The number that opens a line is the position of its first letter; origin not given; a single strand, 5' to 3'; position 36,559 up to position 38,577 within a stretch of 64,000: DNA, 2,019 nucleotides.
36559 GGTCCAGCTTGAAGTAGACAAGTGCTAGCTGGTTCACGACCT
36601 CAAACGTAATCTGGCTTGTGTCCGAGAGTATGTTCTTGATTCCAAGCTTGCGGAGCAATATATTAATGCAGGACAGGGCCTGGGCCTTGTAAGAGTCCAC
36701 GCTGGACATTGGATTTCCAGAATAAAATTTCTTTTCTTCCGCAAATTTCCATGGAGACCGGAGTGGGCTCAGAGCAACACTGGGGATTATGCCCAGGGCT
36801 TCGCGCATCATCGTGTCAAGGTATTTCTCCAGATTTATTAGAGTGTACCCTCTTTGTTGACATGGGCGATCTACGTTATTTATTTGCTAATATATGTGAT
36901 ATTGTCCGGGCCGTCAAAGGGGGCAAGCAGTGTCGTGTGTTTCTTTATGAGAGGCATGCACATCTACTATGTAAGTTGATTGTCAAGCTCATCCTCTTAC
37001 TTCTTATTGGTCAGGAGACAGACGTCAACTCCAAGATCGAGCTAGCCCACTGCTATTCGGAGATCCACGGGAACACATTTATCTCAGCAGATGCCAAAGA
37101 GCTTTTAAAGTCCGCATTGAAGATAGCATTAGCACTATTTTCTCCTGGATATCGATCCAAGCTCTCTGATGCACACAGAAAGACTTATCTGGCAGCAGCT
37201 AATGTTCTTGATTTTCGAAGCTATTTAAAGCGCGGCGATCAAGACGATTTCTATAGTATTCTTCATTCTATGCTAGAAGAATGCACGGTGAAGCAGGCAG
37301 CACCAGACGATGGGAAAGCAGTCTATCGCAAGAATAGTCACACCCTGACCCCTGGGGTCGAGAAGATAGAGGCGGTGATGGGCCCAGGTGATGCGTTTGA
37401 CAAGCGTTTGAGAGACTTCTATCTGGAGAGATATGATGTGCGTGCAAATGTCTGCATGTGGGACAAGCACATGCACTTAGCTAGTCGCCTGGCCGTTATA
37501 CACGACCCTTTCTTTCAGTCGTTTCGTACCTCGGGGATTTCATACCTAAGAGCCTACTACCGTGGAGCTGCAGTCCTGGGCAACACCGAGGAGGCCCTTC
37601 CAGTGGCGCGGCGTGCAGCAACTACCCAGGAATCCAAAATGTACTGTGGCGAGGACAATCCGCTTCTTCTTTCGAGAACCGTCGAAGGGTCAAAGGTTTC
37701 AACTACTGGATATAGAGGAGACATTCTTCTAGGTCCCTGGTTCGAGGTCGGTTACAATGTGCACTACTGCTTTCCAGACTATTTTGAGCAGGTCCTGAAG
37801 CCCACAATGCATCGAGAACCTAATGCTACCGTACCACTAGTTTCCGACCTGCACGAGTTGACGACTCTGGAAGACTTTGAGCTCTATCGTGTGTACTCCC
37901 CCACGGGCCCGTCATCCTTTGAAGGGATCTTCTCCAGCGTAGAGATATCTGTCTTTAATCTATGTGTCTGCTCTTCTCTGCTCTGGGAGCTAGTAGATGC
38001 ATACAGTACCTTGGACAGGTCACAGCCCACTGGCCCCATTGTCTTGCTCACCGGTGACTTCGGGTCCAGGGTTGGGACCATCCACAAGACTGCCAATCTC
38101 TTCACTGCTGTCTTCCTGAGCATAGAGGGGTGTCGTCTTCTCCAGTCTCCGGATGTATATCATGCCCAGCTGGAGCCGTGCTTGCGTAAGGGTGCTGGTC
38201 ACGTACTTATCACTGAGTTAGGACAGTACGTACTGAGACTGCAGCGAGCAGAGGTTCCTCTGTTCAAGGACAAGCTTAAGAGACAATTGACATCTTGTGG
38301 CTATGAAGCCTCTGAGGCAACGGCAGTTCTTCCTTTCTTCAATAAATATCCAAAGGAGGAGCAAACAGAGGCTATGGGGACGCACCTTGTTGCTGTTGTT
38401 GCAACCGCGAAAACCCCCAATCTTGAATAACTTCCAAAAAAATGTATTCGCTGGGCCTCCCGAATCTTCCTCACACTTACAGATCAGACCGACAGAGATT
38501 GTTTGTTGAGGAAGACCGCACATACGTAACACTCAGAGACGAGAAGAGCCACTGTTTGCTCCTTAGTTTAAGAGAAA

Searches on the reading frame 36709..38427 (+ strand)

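Call 66: search_protein_families(library=pfam, proteins=[window:36709-38427:+], max_evalue=0.001)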
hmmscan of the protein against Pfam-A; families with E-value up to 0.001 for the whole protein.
window:36709-38427:+ (573 aa): 1 family
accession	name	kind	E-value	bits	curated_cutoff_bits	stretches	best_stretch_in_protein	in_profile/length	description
PF14740.11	DUF4471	-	5.8e-18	65.6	25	1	228-351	33-133/303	Domain of unknown function (DUF4471)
